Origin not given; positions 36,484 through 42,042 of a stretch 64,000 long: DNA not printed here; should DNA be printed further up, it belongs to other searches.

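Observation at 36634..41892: Giant TGc / DUF4011 / Upf1-like helicase / Vsr-like endonuclease protein: candidate undescribed single-protein defense system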

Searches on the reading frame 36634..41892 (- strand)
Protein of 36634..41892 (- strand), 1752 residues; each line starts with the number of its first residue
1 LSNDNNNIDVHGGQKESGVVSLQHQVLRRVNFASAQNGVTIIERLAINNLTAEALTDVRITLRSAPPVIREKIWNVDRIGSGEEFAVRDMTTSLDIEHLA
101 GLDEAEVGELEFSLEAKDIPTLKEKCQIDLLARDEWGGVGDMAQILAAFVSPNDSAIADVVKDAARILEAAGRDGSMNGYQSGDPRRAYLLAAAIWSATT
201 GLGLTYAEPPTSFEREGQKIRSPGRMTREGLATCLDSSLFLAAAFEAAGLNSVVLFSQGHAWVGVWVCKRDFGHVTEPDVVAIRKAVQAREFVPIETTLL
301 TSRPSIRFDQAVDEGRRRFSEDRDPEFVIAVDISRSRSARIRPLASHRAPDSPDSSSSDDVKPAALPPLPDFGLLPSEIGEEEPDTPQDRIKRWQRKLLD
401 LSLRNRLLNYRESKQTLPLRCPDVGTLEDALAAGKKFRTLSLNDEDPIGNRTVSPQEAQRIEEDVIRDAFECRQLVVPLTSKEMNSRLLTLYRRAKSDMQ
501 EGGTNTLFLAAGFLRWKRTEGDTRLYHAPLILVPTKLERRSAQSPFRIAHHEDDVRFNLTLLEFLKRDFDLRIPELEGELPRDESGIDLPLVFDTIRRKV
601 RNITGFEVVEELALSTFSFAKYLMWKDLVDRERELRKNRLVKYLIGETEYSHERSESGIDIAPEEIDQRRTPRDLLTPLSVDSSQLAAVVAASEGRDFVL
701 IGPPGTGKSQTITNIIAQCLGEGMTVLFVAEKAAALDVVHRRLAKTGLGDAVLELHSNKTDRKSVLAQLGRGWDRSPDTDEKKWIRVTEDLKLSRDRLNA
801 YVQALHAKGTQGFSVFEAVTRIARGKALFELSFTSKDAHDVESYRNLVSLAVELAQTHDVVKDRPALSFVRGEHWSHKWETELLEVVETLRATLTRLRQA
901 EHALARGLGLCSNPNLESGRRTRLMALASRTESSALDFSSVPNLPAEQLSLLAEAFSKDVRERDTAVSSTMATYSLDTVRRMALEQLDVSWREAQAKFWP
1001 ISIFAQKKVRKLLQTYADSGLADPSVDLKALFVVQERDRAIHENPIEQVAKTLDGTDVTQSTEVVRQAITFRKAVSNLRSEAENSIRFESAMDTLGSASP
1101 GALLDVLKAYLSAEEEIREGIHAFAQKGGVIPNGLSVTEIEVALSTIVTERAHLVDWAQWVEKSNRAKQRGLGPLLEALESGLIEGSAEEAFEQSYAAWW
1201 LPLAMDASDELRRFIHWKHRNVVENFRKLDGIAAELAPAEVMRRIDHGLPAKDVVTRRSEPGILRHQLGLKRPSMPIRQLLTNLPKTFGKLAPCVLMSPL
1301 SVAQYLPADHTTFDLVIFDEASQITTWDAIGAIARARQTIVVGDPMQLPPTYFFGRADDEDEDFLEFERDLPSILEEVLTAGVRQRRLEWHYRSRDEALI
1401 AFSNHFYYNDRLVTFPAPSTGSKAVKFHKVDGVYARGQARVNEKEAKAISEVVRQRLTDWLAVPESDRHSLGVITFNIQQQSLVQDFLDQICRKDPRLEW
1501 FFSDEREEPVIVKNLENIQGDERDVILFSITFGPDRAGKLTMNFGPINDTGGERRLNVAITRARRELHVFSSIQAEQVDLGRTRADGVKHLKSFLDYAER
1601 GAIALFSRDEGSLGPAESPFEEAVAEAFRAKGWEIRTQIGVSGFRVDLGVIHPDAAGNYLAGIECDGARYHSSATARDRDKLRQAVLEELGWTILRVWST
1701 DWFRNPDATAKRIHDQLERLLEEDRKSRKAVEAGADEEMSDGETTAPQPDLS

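Call 4: search_protein_families(library=pfam, proteins=[window:36634-41892:-], max_evalue=0.01)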
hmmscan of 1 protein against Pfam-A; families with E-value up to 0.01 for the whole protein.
window:36634-41892:- (1752 aa): 13 families
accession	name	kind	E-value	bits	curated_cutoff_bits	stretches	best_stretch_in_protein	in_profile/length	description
PF13195.11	DUF4011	-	2.4e-46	158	22.2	1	397-565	1-158/158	Protein of unknown function (DUF4011)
PF18741.7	MTES_1575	-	8.1e-36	122.4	38.2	1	1620-1717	1-96/96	REase_MTES_1575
PF13086.12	AAA_11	-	5.9e-18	66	27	2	1308-1353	209-255/257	AAA domain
PF13087.12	AAA_12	-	2.2e-16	60.5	27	1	1373-1571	4-192/195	AAA domain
PF13604.12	AAA_30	-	1.4e-10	41.7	27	1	682-809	3-116/191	AAA domain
PF13245.12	AAA_19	-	5.6e-09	36.7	25.1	1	685-743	1-61/134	AAA domain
PF04480.18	DUF559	-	1.4e-05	25.3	20.6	1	1663-1717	57-108/109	Protein of unknown function (DUF559)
PF01443.25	Viral_helicase1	-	0.00068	20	21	0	1304-1349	49-98/228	Viral superfamily 1 RNA helicase core domain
PF13521.12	AAA_28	-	0.00098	19.8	27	0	698-718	2-22/164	AAA domain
PF00270.35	DEAD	-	0.0032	17.7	26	0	684-746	3-68/167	DEAD/DEAH box helicase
PF13191.12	AAA_16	-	0.0035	18.3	32.6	0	689-750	18-85/167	AAA ATPase domain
PF09848.15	SLFN-g3_helicase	-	0.0035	17.1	24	0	699-747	5-55/354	Schlafen group 3, DNA/RNA helicase domain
PF04851.21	ResIII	-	0.0036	17.6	22.5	0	693-750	21-80/164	Type III restriction enzyme, res subunit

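Call 5: search_protein_families(library=padloc, proteins=[window:36634-41892:-], max_evalue=0.01)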
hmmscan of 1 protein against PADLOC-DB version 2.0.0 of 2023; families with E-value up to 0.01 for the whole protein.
window:36634-41892:- (1752 aa): 13 families
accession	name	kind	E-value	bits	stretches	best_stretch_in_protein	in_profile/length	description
PDLC05009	PDC-S37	-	0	1146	1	388-1734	7-1354/1550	-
PDLC02194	Hhe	-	5.8e-166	552.3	2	1257-1720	1325-1783/1911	-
PDLC03920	MkoA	-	1e-30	104.8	2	1309-1600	788-1099/1112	-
PDLC03924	MkoC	-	1.8e-27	93.9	2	1389-1574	774-945/1136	-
PDLC03921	MkoA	-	9.1e-16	54.7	3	1310-1352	1294-1336/1607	-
PDLC05035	PDC-S53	-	4.8e-05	19.6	0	700-746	515-559/900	-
PDLC01734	typeIV_RecD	-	6.5e-05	19.4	0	1312-1350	434-475/763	RecD_0_IVD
PDLC04140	mad8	-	0.00012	19.7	1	693-809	25-115/314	mads_8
PDLC05065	PDC-S68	-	0.00048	16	1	1310-1350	701-744/1221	-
PDLC00117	GajB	-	0.0012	15.4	0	678-723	13-55/604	UrvD helicase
PDLC05064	PDC-S68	-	0.0014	14.3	0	694-731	699-736/1273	-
PDLC01148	RecD_like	-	0.0031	13.9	0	679-732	312-365/719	RecD/Tra ATPase fused to N-terminal HHH domain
PDLC04173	GajB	-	0.0085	13.1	0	699-748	13-61/471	-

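Call 6: search_protein_families(library=ncbifam, proteins=[window:36634-41892:-], max_evalue=0.01)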
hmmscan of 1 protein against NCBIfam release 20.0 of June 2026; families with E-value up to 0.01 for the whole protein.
window:36634-41892:- (1752 aa): 7 families
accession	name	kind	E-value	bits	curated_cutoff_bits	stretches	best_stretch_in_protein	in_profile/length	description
NF058533.1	antiphage_ProA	equivalog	0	1971.1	1500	1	31-1736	1-1722/1903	anti-phage protein ProA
NF042953.1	Hhe_antiphage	equivalog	1.3e-245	818.5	2000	2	1056-1733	1017-1696/1797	DUF4011 domain-containing anti-phage protein Hhe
TIGR00376.1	TIGR00376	hypoth_equivalog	8.5e-29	100.5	348.9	2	1298-1575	351-613/639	IGHMBP2 family helicase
NF040671.1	PLuB_AAA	exception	2.5e-20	71.5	999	2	1309-1572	959-1231/1256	PLuB system helicase-like protein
TIGR01448.2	helicase_RecD2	equivalog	6.9e-07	27.8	500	1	677-730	313-366/713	SF1B family DNA helicase RecD2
TIGR01447.1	recD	equivalog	6.7e-05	21.7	310.15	0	683-718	150-186/597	exodeoxyribonuclease V subunit alpha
NF038214.1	IS21_help_AAA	equivalog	0.00074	19.3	200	1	615-731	23-126/232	IS21-like element helper ATPase IstB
